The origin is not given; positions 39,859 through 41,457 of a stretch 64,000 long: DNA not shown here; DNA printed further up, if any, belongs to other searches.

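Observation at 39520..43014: Orphan Hpt protein followed by two paralogous REC-MinD/ParA (CpaE-like) ATPases and a DUF2752 membrane protein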

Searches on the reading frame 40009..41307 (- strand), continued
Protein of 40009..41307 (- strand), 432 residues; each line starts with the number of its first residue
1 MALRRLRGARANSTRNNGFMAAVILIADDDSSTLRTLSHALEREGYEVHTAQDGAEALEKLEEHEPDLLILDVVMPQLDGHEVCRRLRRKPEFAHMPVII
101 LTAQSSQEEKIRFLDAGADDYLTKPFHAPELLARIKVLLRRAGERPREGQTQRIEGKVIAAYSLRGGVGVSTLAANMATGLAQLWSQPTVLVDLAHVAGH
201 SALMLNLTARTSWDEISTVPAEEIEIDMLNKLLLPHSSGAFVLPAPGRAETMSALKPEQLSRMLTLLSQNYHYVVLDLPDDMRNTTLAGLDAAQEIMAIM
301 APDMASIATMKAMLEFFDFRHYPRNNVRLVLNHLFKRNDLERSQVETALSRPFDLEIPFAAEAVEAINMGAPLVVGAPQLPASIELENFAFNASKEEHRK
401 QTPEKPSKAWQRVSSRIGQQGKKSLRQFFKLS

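Call 27: find_encoding_contigs(protein=P0085, flank=8000, max_places=2)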
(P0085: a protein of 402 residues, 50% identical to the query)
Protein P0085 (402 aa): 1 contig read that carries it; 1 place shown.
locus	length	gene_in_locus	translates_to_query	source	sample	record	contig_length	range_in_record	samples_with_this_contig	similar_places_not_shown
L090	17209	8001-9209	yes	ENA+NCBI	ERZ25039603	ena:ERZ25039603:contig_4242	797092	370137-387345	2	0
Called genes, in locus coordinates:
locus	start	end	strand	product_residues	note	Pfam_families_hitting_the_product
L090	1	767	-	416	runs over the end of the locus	PF00266:Aminotran_5, PF01053:Cys_Met_Meta_PP (weak), PF00155:Aminotran_1_2 (weak), PF00266:Aminotran_5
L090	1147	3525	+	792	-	-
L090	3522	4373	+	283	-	PF01875:Memo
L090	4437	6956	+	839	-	PF00271:Helicase_C (faint), PF17764:PriA_3primeBD, PF00270:DEAD, PF04851:ResIII, PF18319:Zn_ribbon_PriA, PF18074:PriA_C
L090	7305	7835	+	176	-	-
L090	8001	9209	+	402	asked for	PF00072:Response_reg, PF23198:PDE8A_N (weak), PF06564:CBP_BcsQ (weak), PF10609:ParA (weak), PF13614:AAA_31 (weak)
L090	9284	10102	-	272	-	PF05552:MS_channel_1st_1, PF21088:MS_channel_1st (weak), PF00924:MS_channel_2nd, PF21082:MS_channel_3rd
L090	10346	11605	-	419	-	PF00999:Na_H_Exchanger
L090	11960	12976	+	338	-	PF00535:Glycos_transf_2, PF10111:Glyco_tranf_2_2, PF13641:Glyco_tranf_2_3, PF13632:Glyco_trans_2_3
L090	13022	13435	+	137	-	PF22636:FlK, PF03061:4HBT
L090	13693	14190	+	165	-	PF02367:TsaE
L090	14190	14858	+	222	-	PF00814:TsaD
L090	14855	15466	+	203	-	PF00583:Acetyltransf_1, PF13673:Acetyltransf_10, PF13508:Acetyltransf_7, PF08445:FR47, PF13527:Acetyltransf_9 (weak)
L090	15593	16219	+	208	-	PF03167:UDG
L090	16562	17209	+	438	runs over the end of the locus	PF03446:NAD_binding_2, PF03721:UDPG_MGDP_dh_N, PF00984:UDPG_MGDP_dh, PF03720:UDPG_MGDP_dh_C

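Call 28: find_encoding_contigs(protein=P0012, flank=10000, max_places=10)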
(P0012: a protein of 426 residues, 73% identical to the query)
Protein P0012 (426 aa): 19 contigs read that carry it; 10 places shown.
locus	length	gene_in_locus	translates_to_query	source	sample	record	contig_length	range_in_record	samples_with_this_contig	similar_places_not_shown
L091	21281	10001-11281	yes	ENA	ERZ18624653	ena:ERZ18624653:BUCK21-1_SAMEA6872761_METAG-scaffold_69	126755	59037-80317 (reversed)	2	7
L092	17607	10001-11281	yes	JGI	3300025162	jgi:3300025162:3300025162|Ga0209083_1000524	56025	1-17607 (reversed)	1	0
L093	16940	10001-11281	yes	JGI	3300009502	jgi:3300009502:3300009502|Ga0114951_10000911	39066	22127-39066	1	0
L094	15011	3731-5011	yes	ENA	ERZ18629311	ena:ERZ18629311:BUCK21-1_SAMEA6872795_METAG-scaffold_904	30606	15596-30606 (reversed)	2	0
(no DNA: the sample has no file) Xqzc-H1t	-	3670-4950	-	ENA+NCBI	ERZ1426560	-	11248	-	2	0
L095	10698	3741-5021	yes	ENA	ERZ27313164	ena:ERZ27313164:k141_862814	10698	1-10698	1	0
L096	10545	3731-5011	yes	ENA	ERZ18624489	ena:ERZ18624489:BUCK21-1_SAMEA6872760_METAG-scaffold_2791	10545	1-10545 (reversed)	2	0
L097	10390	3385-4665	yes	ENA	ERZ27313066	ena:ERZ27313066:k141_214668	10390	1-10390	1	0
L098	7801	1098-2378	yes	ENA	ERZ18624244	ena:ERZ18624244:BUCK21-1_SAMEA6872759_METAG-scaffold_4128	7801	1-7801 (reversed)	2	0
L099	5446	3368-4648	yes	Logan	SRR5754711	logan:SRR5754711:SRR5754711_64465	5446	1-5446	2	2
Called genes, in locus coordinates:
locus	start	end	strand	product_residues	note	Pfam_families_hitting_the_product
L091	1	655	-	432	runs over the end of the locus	PF00437:T2SSE, PF27713:UCP018868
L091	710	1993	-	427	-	PF00072:Response_reg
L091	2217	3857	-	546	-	PF13629:T2SS-T3SS_pil_N (faint), PF00263:Secretin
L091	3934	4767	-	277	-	PF16976:RcpC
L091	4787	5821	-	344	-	PF04015:DUF362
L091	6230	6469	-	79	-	PF04964:Flp_Fap (weak)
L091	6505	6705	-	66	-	-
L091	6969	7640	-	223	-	PF00072:Response_reg, PF00196:GerE, PF08281:Sigma70_r4_2 (weak)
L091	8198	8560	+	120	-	PF01627:Hpt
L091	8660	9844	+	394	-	PF00072:Response_reg, PF06564:CBP_BcsQ (faint), PF13614:AAA_31 (weak)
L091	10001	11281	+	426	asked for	PF00072:Response_reg, PF23198:PDE8A_N, PF01656:CbiA (weak), PF06564:CBP_BcsQ, PF10609:ParA (weak), PF13614:AAA_31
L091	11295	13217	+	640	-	PF02133:Transp_cyt_pur (weak), PF00072:Response_reg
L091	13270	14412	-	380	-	PF00072:Response_reg, PF00512:HisKA, PF02518:HATPase_c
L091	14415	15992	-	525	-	PF00512:HisKA, PF02518:HATPase_c, PF23198:PDE8A_N (weak), PF00072:Response_reg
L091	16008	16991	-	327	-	PF00072:Response_reg, PF00989:PAS (weak), PF08448:PAS_4 (weak), PF13426:PAS_9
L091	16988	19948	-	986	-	PF00072:Response_reg, PF00989:PAS, PF08448:PAS_4, PF13426:PAS_9, PF08447:PAS_3, PF08448:PAS_4, PF13426:PAS_9, PF13188:PAS_8, +11 more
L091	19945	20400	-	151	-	PF00072:Response_reg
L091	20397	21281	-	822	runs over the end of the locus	PF11845:Tll0287-like, PF00989:PAS (faint), PF13188:PAS_8 (faint), PF08448:PAS_4 (weak), PF13426:PAS_9 (faint), PF08447:PAS_3, PF00512:HisKA, PF02518:HATPase_c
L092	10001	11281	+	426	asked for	PF00072:Response_reg, PF23198:PDE8A_N, PF01656:CbiA (weak), PF06564:CBP_BcsQ, PF10609:ParA (weak), PF13614:AAA_31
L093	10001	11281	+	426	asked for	PF00072:Response_reg, PF23198:PDE8A_N, PF01656:CbiA (weak), PF06564:CBP_BcsQ, PF10609:ParA (weak), PF13614:AAA_31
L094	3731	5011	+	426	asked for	PF00072:Response_reg, PF23198:PDE8A_N, PF01656:CbiA (weak), PF06564:CBP_BcsQ, PF10609:ParA (weak), PF13614:AAA_31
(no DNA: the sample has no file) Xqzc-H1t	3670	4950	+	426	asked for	PF00072:Response_reg, PF23198:PDE8A_N, PF01656:CbiA (weak), PF06564:CBP_BcsQ, PF10609:ParA (weak), PF13614:AAA_31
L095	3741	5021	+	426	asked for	PF00072:Response_reg, PF23198:PDE8A_N, PF01656:CbiA (weak), PF06564:CBP_BcsQ, PF10609:ParA (weak), PF13614:AAA_31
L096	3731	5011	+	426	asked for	PF00072:Response_reg, PF23198:PDE8A_N, PF01656:CbiA (weak), PF06564:CBP_BcsQ, PF10609:ParA (weak), PF13614:AAA_31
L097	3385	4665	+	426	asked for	PF00072:Response_reg, PF23198:PDE8A_N, PF01656:CbiA (weak), PF06564:CBP_BcsQ, PF10609:ParA (weak), PF13614:AAA_31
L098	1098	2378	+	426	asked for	PF00072:Response_reg, PF23198:PDE8A_N, PF01656:CbiA (weak), PF06564:CBP_BcsQ, PF10609:ParA (weak), PF13614:AAA_31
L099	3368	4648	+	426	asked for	PF00072:Response_reg, PF23198:PDE8A_N, PF01656:CbiA (weak), PF06564:CBP_BcsQ, PF10609:ParA (weak), PF13614:AAA_31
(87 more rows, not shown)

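Call 29: find_encoding_contigs(protein=P0015, flank=10000, max_places=3)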
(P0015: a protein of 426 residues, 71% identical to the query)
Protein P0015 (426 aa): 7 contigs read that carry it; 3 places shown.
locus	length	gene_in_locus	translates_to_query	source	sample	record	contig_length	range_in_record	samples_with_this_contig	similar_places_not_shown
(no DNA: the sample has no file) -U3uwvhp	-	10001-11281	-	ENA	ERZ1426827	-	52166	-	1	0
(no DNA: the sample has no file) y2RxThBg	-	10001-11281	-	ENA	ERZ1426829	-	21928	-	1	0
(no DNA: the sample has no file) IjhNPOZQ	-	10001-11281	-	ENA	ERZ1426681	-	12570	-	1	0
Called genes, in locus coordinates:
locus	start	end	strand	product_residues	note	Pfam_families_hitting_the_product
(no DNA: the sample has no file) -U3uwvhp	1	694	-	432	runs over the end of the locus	PF00437:T2SSE, PF27713:UCP018868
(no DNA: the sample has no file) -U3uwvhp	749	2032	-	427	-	PF00072:Response_reg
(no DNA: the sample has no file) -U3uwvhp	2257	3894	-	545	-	PF13629:T2SS-T3SS_pil_N (faint), PF00263:Secretin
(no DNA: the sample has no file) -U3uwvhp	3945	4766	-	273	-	PF08666:SAF (weak), PF16976:RcpC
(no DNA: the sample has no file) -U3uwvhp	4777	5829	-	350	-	PF04015:DUF362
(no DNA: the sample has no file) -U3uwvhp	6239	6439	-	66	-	PF04964:Flp_Fap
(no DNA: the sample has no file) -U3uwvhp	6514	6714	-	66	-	PF04964:Flp_Fap (weak)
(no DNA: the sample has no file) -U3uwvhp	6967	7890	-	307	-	PF00072:Response_reg, PF00196:GerE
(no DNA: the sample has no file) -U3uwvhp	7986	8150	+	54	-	-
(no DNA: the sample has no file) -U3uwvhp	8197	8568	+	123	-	PF01627:Hpt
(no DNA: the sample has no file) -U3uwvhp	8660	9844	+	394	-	PF00072:Response_reg, PF06564:CBP_BcsQ (faint), PF13614:AAA_31 (weak)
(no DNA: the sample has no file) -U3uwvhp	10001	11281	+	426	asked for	PF00072:Response_reg, PF23198:PDE8A_N (weak), PF06564:CBP_BcsQ (weak), PF10609:ParA (weak), PF13614:AAA_31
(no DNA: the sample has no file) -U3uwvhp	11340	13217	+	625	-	PF02133:Transp_cyt_pur, PF00072:Response_reg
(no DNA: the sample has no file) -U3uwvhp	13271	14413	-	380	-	PF00072:Response_reg, PF00512:HisKA, PF02518:HATPase_c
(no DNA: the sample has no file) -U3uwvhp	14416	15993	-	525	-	PF00512:HisKA, PF02518:HATPase_c, PF23198:PDE8A_N (weak), PF00072:Response_reg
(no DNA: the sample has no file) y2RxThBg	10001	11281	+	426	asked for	PF00072:Response_reg, PF23198:PDE8A_N (weak), PF06564:CBP_BcsQ (weak), PF10609:ParA (weak), PF13614:AAA_31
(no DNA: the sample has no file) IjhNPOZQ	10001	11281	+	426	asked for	PF00072:Response_reg, PF23198:PDE8A_N (weak), PF06564:CBP_BcsQ (weak), PF10609:ParA (weak), PF13614:AAA_31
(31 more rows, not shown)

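Call 47: predict_structure(alignment_id=A1)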
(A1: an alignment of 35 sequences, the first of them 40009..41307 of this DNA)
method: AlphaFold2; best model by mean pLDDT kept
length: 432 residues; sequences in the alignment: 35
mean_pLDDT: 83.4   pTM: 0.65
mean pLDDT of the five models: 83.4, 81.1, 77.1, 74.0, 72.9
residues with pLDDT >= 90: 197; 70-90: 179; 50-70: 21; < 50: 35
segments of 3 or more residues with pLDDT < 50: 1-19, 143-152, 425-428
pLDDT, mean of each block of 10 residues (from residue 1): 33 33 92 89 90 93 92 91 90 85 81 83 85 81 42 79 89 95 93 79 78 86 89 90 82 80 93 95 89 95 90 90 92 84 90 92 82 89 94 92 90 85 51 44
secondary structure, 60 per line:
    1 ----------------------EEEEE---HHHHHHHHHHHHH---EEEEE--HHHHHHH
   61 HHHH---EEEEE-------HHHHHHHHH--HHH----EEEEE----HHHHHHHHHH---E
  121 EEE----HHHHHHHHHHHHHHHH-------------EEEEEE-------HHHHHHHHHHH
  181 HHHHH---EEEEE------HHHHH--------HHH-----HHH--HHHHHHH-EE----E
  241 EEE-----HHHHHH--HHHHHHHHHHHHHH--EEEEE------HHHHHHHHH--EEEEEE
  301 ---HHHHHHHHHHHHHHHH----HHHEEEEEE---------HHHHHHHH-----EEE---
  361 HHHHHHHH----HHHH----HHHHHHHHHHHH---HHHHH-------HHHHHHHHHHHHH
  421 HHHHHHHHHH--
elements in order: E23-27 H31-43 E47-51 H54-64 E68-72 H80-88 E98-102 H107-116 E120-123 H128-143 E157-162 H170-185 E189-193 H200-204 H226-232 E240-243 H249-254 H257-270 E273-277 H284-292 E295-300 H304-319 E327-332 H342-349 E355-357 H361-368 H373-376 H381-392 H396-400 H408-430

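Call 50: fold_search(model_id=the predicted structure, library=pdb)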
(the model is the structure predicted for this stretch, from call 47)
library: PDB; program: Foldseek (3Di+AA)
matches with E <= 10: 1758; with E <= 0.001: 800
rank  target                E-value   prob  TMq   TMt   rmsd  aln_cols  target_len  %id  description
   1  3ea0_B                2.5e-17  1.00  0.51  0.87   2.3       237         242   21  Crystal Structure of ParA Family ATPase from Chlorobium tepidum TLS (released 2008-09-23)
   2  3ea0_A                1.2e-16  1.00  0.50  0.88   2.4       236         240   21  Crystal Structure of ParA Family ATPase from Chlorobium tepidum TLS (released 2008-09-23)
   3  9dvt_R                3.2e-13  1.00  0.28  0.51   1.2       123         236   45  Cryo-EM structure of RpaA bound to PkaiBC DNA and the CTD of the alpha subunit of RNAP from the cyanobacterium Synecho (released 2025-10-15)
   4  8p53_A                6.7e-13  1.00  0.48  0.75   3.1       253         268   20  Cryo-EM structure of the c-di-GMP-free FleQ-FleN master regulator complex of P. aeruginosa (released 2023-12-13)
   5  9dvt_S                7.1e-13  1.00  0.28  0.52   5.4       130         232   44  Cryo-EM structure of RpaA bound to PkaiBC DNA and the CTD of the alpha subunit of RNAP from the cyanobacterium Synecho (released 2025-10-15)
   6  5j1j_B                8.0e-13  1.00  0.48  0.80   3.2       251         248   21  Structure of FleN-AMPPNP complex (released 2017-03-29)
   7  4v02_B                9.5e-13  1.00  0.46  0.80   4.9       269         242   22  MinC:MinD cell division protein complex, Aquifex aeolicus (released 2015-01-14)
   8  2wb4_A                1.1e-12  1.00  0.28  0.27  17.1       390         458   18  activated diguanylate cyclase PleD in complex with c-di-GMP (released 2010-04-21)
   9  2wb4_B                1.3e-12  1.00  0.28  0.28  16.8       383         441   18  activated diguanylate cyclase PleD in complex with c-di-GMP (released 2010-04-21)
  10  1w25_A                1.4e-12  1.00  0.30  0.28  13.9       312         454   22  Response regulator PleD in complex with c-diGMP (released 2004-11-18)
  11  9g85_B                1.8e-12  1.00  0.28  0.27  16.9       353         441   20  Structure of Response regulator PleD in complex with c-diGMP and ppGpp (released 2025-08-06)
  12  4v02_A                1.9e-12  1.00  0.47  0.80   4.8       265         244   22  MinC:MinD cell division protein complex, Aquifex aeolicus (released 2015-01-14)
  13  1g3q                  2.0e-12  1.00  0.48  0.84   2.6       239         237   17  CRYSTAL STRUCTURE ANALYSIS OF PYROCOCCUS FURIOSUS CELL DIVISION ATPASE MIND (released 2001-04-21)
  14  8ray_B                2.0e-12  1.00  0.47  0.77   3.7       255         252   19  ParA in complex with ATP (released 2025-03-26)
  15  2bek_A                2.5e-12  1.00  0.45  0.76   3.8       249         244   24  Structure of the bacterial chromosome segregation protein Soj (released 2005-01-12)
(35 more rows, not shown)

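Call 53: find_homologous_proteins(query=L091:2217-3857:-, max_evalue=1e-20)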
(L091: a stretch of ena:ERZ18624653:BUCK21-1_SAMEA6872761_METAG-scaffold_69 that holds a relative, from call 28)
Query L091:2217-3857:- (546 aa): 226 proteins with E <= 1e-20 among 8000 candidates; the best 120 are listed.
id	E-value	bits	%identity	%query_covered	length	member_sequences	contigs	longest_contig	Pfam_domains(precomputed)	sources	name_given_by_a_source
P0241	0.0e+0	1047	100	85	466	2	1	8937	PF00263.27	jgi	-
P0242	1.8e-285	965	79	100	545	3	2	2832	PF13629.13,PF00263.27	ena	-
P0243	2.1e-256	869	72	100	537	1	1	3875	PF13629.13,PF00263.27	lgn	-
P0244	2.2e-211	721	63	99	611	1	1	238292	PF13629.13,PF00263.27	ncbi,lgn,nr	ncbi:MAG: type II and III secretion system protein [Verrucomicrobia bacterium]|nr:type II and III se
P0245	3.6e-207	707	64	94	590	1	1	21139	PF13629.13,PF00263.27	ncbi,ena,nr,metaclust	ncbi:MAG: hypothetical protein A2107_00785 [Verrucomicrobia bacterium GWF2_62_7]|nr:MAG: hypothetica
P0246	3.1e-203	694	61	99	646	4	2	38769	PF13629.13,PF00263.27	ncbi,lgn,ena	ncbi:MAG: pilus assembly protein N-terminal domain-containing protein [Verrucomicrobiia bacterium]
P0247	1.8e-197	675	61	94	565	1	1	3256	PF13629.13,PF00263.27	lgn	-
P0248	5.4e-197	674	61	94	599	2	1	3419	PF13629.13,PF00263.27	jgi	-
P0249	1.1e-196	673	61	95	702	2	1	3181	PF13629.13,PF00263.27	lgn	-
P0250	5.6e-192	657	60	98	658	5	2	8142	PF13629.13,PF00263.27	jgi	jgi:pilus assembly protein CpaC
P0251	3.8e-191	654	58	99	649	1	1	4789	PF13629.13,PF00263.27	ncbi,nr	ncbi:MAG: pilus assembly protein N-terminal domain-containing protein [Verrucomicrobia bacterium]|nr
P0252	2.2e-190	652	60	93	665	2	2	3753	PF13629.13,PF00263.27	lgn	-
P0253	2.3e-190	652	58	99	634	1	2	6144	PF13629.13,PF00263.27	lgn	-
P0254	3.4e-190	651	60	98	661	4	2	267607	PF13629.13,PF00263.27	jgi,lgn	jgi:pilus assembly protein CpaC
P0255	1.5e-181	623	56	91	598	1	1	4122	PF13629.13,PF00263.27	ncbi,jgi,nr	ncbi:MAG: hypothetical protein FJ388_07420 [Verrucomicrobia bacterium]|nr:hypothetical protein [Verr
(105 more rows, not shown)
